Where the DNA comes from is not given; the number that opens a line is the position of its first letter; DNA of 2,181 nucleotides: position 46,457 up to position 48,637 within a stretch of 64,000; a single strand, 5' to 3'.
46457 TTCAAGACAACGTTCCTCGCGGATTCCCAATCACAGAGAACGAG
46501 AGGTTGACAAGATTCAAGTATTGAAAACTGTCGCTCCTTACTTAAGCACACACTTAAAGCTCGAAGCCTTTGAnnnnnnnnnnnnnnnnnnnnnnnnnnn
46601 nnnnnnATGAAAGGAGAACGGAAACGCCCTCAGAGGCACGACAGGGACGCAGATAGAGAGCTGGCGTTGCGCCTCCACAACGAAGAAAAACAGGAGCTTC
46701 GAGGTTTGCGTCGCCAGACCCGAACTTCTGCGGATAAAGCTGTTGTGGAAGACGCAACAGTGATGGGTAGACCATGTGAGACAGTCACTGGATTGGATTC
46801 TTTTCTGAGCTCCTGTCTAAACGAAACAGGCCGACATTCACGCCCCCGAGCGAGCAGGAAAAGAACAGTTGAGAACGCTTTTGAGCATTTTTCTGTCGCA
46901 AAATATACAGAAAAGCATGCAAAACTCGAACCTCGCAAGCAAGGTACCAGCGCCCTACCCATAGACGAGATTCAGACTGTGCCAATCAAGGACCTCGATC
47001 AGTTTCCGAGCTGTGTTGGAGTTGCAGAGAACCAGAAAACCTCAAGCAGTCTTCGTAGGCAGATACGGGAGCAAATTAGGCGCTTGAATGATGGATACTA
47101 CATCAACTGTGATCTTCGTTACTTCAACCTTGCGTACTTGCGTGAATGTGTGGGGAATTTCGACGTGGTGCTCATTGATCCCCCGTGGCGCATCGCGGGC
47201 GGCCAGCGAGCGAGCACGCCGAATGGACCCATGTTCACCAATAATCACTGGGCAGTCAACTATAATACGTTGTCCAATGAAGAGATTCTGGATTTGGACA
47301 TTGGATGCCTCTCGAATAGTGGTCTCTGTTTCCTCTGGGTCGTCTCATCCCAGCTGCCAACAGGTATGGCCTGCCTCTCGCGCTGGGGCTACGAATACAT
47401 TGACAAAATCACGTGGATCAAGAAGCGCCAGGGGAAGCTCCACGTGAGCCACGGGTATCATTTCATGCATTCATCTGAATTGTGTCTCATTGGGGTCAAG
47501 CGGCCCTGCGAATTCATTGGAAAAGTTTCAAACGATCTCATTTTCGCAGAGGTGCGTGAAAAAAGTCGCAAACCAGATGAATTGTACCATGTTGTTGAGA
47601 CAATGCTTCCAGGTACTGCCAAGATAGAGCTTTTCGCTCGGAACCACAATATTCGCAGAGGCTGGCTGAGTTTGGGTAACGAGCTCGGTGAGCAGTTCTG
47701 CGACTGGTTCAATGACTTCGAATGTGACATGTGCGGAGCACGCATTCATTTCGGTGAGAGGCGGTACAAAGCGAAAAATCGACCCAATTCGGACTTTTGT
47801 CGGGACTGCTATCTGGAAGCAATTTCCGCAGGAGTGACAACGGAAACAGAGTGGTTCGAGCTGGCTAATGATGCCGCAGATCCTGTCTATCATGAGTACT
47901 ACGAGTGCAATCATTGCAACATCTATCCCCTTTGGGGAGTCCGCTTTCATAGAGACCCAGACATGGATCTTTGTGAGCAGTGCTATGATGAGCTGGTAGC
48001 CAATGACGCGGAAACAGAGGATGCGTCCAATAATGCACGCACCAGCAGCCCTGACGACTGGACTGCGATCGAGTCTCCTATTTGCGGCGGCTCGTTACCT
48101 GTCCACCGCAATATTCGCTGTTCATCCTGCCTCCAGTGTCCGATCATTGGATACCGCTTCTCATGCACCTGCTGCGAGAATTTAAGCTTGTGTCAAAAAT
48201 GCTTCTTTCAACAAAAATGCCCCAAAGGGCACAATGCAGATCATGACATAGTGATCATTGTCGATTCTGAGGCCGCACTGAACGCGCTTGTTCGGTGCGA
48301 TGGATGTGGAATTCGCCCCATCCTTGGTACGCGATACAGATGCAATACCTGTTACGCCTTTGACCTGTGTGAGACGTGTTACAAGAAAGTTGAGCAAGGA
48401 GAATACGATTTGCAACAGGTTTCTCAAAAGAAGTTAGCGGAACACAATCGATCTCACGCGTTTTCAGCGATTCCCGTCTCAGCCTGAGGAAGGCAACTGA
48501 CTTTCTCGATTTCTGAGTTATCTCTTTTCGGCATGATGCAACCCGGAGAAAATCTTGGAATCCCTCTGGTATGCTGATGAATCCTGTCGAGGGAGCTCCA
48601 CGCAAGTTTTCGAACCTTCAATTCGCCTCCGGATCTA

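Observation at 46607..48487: MT-A70 (DPPW) methyltransferase fused to four tandem ZZ zinc fingers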

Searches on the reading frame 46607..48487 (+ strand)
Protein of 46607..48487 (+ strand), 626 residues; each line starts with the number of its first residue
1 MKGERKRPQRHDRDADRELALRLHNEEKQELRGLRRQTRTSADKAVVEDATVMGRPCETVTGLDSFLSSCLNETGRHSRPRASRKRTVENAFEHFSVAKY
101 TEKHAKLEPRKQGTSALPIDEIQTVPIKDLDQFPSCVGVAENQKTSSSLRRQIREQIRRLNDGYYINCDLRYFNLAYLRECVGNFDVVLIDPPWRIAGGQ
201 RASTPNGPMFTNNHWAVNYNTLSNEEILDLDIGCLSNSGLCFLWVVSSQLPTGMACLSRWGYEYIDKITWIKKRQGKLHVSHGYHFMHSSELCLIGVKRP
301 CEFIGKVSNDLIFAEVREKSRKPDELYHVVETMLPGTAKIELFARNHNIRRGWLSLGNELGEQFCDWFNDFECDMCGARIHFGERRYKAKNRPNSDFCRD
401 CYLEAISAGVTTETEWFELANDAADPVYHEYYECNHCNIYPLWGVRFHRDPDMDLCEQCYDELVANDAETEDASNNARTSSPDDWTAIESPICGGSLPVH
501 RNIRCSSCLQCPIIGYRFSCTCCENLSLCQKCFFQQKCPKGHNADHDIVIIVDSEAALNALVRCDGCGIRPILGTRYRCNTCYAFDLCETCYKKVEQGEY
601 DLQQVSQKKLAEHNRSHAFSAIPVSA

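Call 3: search_protein_families(library=pfam, proteins=[window:46607-48487:+], max_evalue=1)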
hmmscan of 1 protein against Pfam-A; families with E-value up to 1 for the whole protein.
window:46607-48487:+ (626 aa): 2 families
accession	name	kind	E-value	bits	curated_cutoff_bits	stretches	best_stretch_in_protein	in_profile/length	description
PF05063.20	MT-A70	-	9.9e-36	123.7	23.9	1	185-359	1-172/172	MT-A70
PF00569.23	ZZ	-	1.2e-22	79.9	21.4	4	562-595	5-38/45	Zinc finger, ZZ type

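Call 4: search_solved_structures(query=window:46607-48484:+, max_evalue=0.01, show_alignments=3)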
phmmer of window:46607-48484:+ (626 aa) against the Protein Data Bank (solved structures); distinct sequences matched with E-value up to 0.01: 70 (the best 60 are shown).
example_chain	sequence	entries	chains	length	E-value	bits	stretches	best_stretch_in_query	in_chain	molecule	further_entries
5l6d_A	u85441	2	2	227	1.1e-37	133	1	159-361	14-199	N6-adenosine-methyltransferase 70 kDa subunit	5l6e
29vd_A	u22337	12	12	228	1.1e-37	133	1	159-361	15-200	N6-adenosine-methyltransferase catalytic subunit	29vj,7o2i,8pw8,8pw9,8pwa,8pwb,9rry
9r8z_A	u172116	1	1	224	1.2e-37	132.9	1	159-361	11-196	N(6)-adenosine-methyltransferase catalytic subunit METTL3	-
5k7m_A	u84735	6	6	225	1.2e-37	132.9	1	159-361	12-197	N6-adenosine-methyltransferase 70 kDa subunit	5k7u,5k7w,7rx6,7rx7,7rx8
8bn8_AAA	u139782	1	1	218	1.2e-37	132.9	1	160-361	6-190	N6-adenosine-methyltransferase catalytic subunit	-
9g4w_A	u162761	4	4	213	1.3e-37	132.8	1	163-361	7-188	N6-adenosine-methyltransferase catalytic subunit | N(6)-adenosine-methyltransferase catalytic subunit METTL3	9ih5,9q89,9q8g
9g4s_A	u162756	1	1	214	1.3e-37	132.8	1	163-361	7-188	N6-adenosine-methyltransferase catalytic subunit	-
7acd_A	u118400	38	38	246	1.3e-37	132.7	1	159-361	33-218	N6-adenosine-methyltransferase catalytic subunit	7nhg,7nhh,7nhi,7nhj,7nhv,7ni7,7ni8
9g4u_A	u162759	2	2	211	1.7e-37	132.4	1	164-361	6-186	N6-adenosine-methyltransferase catalytic subunit | N(6)-adenosine-methyltransferase catalytic subunit METTL3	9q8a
5il0_A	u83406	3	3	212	2.5e-37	131.8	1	165-361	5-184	METTL3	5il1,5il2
7f4r_A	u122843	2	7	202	2.8e-36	128.4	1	176-360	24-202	MT-a70 family protein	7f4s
7f4l_C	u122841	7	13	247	5e-36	127.5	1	176-360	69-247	MT-a70 family protein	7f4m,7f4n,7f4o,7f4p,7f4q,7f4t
6ttp_A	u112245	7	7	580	5.1e-36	127.5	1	159-361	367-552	N6-adenosine-methyltransferase catalytic subunit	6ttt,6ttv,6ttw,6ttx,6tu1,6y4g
5tey_A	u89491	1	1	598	5.5e-36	127.4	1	159-361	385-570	N6-adenosine-methyltransferase 70 kDa subunit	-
7yi8_B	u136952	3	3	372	1.9e-35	125.6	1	176-360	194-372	MT-a70 family protein | mRNA m(6)A methyltransferase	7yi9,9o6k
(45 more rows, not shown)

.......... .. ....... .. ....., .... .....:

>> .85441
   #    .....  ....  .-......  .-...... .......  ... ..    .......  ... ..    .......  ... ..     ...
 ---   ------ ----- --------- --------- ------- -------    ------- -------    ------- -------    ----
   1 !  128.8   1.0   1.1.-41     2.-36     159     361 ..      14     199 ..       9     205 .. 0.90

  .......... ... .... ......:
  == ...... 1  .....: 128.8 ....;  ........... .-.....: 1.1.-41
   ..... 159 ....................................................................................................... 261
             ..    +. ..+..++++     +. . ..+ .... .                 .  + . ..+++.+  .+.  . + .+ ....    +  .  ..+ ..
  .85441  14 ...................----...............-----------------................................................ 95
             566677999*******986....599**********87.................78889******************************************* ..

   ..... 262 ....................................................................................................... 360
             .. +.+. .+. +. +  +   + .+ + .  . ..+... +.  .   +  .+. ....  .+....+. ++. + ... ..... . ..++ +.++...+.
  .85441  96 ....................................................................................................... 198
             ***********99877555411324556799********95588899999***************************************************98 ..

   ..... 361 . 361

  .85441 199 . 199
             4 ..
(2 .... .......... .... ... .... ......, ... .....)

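Call 5: find_homologous_proteins(query=window:46607-48484:+, max_evalue=0.00001)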
Query window:46607-48484:+ (626 aa): 407 proteins with E <= 0.00001 among 5798 candidates; the best 120 are listed.
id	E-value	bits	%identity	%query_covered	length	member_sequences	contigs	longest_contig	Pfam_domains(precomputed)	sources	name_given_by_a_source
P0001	0.0e+0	1500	100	100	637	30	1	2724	PF05063.21,PF00569.24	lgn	-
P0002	1.2e-295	1000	66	100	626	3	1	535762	PF05063.21,PF00569.24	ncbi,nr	ncbi:hypothetical protein CCYA_CCYA13G3621 [Cyanidiococcus yangmingshanensis]|nr:hypothetical protei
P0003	1.2e-287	974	66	97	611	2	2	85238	PF05063.21,PF00569.24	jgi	jgi:mRNA (2'-O-methyladenosine-N6-)-methyltransferase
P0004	5.5e-227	773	53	99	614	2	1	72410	PF05063.21,PF00569.24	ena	-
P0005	3.8e-211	721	50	99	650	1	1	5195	PF05063.21,PF00569.24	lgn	-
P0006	1.7e-149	517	48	74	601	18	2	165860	PF25299.2,PF05063.21,PF00569.24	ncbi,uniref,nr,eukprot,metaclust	ncbi:N6-adenosine-methyltransferase subunit METTL3 [Galdieria sulphuraria]|uniref:mRNA (2'-O-methyla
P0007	2.0e-147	511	45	83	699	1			PF05063.21,PF00569.24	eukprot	eukprot:TRINITY_DN15508_c0_g1_i1.p1 TRINITY_DN15508_c0_g1~~TRINITY_DN15508_c0_g1_i1.p1 ORF type:comp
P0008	2.4e-147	510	49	74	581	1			PF25299.2,PF05063.21,PF00569.24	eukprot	eukprot:jgi/Galph1/2726/GphlegSOOS_G1420.1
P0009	2.7e-145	504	49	74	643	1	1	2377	PF05063.21,PF00569.24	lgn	-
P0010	2.9e-138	480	48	72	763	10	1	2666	PF25299.2,PF05063.21,PF00569.24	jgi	-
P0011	4.9e-134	466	45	75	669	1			PF05063.21,PF00569.24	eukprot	eukprot:PLAT11481.1.p1 GENE.PLAT11481.1~~PLAT11481.1.p1 ORF type:complete len:677 (+),score=230.51 P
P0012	6.6e-133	463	47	70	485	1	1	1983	PF05063.21,PF00569.24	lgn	-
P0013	4.6e-132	460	48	69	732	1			PF05063.21,PF00569.24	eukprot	eukprot:TRINITY_DN2941_c0_g1_i1.p1 TRINITY_DN2941_c0_g1~~TRINITY_DN2941_c0_g1_i1.p1 ORF type:complet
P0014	4.1e-131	457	40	94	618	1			PF05063.21,PF00569.24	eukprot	eukprot:TRINITY_DN9021_c0_g1_i1.p1 TRINITY_DN9021_c0_g1~~TRINITY_DN9021_c0_g1_i1.p1 ORF type:complet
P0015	2.2e-129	451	43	79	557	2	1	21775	PF05063.21,PF00569.24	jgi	jgi:mRNA (2'-O-methyladenosine-N6-)-methyltransferase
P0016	1.0e-128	449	45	74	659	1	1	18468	PF25299.2,PF05063.21,PF00569.24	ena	-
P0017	8.0e-128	446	44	74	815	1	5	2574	PF05063.21,PF00569.24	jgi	jgi:mRNA (2'-O-methyladenosine-N6-)-methyltransferase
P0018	8.0e-124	433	44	74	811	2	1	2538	PF25299.2,PF05063.21,PF00569.24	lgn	-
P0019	6.5e-120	420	43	74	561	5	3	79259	PF05063.21,PF00569.24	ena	-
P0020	1.2e-118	415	43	73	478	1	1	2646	PF05063.21,PF00569.24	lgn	-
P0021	2.4e-118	414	47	68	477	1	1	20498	PF05063.21,PF00569.24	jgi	jgi:N6-adenosine-specific RNA methylase IME4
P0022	2.5e-116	408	43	75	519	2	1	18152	PF05063.21,PF00569.24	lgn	-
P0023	2.5e-116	408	40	76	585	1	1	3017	PF05063.21,PF00569.24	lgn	-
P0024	1.1e-114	402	41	74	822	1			PF05063.21,PF00569.24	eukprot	eukprot:403348598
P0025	1.6e-114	402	42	73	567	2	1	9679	PF05063.21,PF00569.24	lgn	-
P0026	2.6e-114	401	36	81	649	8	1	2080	PF05063.21,PF00569.24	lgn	-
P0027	2.8e-114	401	40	77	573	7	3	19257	PF05063.21,PF00569.24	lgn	-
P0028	3.7e-114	401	41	75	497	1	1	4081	PF25299.2,PF05063.21,PF00569.24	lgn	-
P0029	6.6e-114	400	48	61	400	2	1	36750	PF05063.21,PF00569.24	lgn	-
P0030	8.7e-114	399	42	68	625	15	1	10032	PF05063.21,PF00569.24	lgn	-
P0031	9.5e-114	399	39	81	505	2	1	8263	PF05063.21,PF00569.24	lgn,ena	-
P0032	8.6e-113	396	44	65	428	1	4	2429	PF05063.21,PF00569.24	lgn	-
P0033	4.1e-112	394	41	74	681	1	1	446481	PF25299.2,PF05063.21,PF00569.24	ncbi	ncbi:hypothetical protein ABK040_009878 [Willaertia magna]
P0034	2.5e-111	391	40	74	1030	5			PF05063.21,PF00569.24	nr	nr:unnamed protein product [Naegleria fowleri]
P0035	6.9e-111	390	38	77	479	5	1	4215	PF05063.21,PF00569.24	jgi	-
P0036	1.9e-110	388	40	74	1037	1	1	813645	PF05063.21,PF00569.24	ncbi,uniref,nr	ncbi:hypothetical protein C9374_011485 [Naegleria lovaniensis]|uniref:ZZ-type domain-containing prot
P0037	9.7e-110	386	41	76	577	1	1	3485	PF25299.2,PF05063.21,PF00569.24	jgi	jgi:N6-adenosine-specific RNA methylase IME4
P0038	1.3e-108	382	41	70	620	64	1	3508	PF05063.21,PF00569.24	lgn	-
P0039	7.8e-108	380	42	66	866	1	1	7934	PF05063.21,PF00569.24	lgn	-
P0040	7.8e-108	380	40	74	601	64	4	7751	PF05063.21,PF00569.24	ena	-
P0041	1.1e-107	379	44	64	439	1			PF05063.21,PF00569.24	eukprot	eukprot:TRINITY_DN135226_c1_g1_i1.p1 TRINITY_DN135226_c1_g1~~TRINITY_DN135226_c1_g1_i1.p1 ORF type:c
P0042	9.3e-107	376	38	79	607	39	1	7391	PF05063.21,PF00569.24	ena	-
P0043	4.2e-106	374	40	74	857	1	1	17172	PF05063.21,PF00569.24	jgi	jgi:N6-adenosine-specific RNA methylase IME4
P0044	3.8e-105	371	46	60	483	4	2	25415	PF05063.21,PF00569.24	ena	-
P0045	6.3e-105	370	41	64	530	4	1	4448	PF05063.21,PF00569.24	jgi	-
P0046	1.3e-104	369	44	62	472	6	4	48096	PF05063.21,PF00569.24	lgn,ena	-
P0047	1.4e-104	369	46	59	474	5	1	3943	PF05063.21,PF00569.24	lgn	-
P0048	1.3e-103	366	36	69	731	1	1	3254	PF05063.21,PF00569.24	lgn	-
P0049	6.4e-98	347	44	63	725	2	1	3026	PF05063.21,PF00569.24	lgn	-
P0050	2.2e-95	339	46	41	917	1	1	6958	PF05063.21,PF00569.24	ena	-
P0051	4.3e-94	334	43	55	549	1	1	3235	PF05063.21,PF00569.24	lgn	-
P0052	2.2e-93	332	39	67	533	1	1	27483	PF05063.21,PF00569.24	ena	-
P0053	3.1e-91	325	42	62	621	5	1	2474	PF05063.21,PF00569.24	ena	-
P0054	2.9e-90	322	44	51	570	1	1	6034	PF05063.21,PF00569.24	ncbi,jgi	jgi:N6-adenosine-specific RNA methylase IME4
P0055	3.1e-90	322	51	46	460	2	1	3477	PF05063.21,PF00569.24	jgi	-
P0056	4.5e-86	308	36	73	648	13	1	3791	PF05063.21,PF00569.24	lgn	-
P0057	8.6e-86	307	42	64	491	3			PF05063.21,PF00569.24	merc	-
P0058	2.4e-83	299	41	54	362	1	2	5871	PF05063.21,PF00569.24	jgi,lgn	-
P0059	2.9e-83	299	47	42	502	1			PF05063.21,PF00569.24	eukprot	eukprot:CAMPEP_0204903310 /NCGR_PEP_ID=MMETSP1397-20131031/4170_1 /ASSEMBLY_ACC=CAM_ASM_000891 /TAXO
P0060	4.1e-81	291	41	54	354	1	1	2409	PF05063.21,PF00569.24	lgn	-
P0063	3.4e-68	249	34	69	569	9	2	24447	PF05063.21,PF00569.24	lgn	-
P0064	4.1e-66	242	36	63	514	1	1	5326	PF05063.21,PF00569.24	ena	-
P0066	1.7e-42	164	49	23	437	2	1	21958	PF05063.21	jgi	-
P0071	9.4e-38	148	41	25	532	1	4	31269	PF05063.21,PF00569.24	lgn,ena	-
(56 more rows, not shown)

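Call 22: search_solved_structures(query=P0066, max_evalue=1e-10, show_alignments=1)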
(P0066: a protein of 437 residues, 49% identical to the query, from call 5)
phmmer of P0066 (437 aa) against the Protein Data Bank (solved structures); distinct sequences matched with E-value up to 1e-10: 17.
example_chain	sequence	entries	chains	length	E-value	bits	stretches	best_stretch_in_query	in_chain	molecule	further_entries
7f4l_C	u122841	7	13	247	2.7e-23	86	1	282-422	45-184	MT-a70 family protein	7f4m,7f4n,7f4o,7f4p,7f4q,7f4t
7f4r_A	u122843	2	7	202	6.1e-23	84.8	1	307-422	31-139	MT-a70 family protein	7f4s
7yi8_B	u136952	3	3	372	2.3e-22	82.9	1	282-422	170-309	MT-a70 family protein | mRNA m(6)A methyltransferase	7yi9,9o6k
8xyl_A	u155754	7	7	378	2.6e-22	82.7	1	282-422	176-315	MT-a70 family protein | mRNA m(6)A methyltransferase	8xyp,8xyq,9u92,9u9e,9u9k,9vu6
8xyx_A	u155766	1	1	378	3.4e-21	79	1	282-422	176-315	MT-a70 family protein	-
29vd_A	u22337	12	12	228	3.9e-20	75.6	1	275-423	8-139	N6-adenosine-methyltransferase catalytic subunit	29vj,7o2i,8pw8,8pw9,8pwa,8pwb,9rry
7acd_A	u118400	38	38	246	4e-20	75.5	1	272-423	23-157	N6-adenosine-methyltransferase catalytic subunit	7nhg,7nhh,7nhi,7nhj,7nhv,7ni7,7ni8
5l6d_A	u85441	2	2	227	4e-20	75.5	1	277-423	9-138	N6-adenosine-methyltransferase 70 kDa subunit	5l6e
5k7m_A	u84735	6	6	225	6.8e-20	74.8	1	280-423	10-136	N6-adenosine-methyltransferase 70 kDa subunit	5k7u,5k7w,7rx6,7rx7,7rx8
9r8z_A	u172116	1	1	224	7.7e-20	74.6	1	280-423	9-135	N(6)-adenosine-methyltransferase catalytic subunit METTL3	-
8bn8_AAA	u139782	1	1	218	1e-19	74.2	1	281-423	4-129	N6-adenosine-methyltransferase catalytic subunit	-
9g4w_A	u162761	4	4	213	1.3e-19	73.8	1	283-423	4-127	N6-adenosine-methyltransferase catalytic subunit | N(6)-adenosine-methyltransferase catalytic subunit METTL3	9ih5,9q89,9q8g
9g4s_A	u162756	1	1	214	1.3e-19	73.8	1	283-423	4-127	N6-adenosine-methyltransferase catalytic subunit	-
6ttp_A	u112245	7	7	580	1.9e-19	73.3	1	270-423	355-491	N6-adenosine-methyltransferase catalytic subunit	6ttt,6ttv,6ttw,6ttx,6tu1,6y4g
5tey_A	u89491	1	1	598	2e-19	73.2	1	270-423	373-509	N6-adenosine-methyltransferase 70 kDa subunit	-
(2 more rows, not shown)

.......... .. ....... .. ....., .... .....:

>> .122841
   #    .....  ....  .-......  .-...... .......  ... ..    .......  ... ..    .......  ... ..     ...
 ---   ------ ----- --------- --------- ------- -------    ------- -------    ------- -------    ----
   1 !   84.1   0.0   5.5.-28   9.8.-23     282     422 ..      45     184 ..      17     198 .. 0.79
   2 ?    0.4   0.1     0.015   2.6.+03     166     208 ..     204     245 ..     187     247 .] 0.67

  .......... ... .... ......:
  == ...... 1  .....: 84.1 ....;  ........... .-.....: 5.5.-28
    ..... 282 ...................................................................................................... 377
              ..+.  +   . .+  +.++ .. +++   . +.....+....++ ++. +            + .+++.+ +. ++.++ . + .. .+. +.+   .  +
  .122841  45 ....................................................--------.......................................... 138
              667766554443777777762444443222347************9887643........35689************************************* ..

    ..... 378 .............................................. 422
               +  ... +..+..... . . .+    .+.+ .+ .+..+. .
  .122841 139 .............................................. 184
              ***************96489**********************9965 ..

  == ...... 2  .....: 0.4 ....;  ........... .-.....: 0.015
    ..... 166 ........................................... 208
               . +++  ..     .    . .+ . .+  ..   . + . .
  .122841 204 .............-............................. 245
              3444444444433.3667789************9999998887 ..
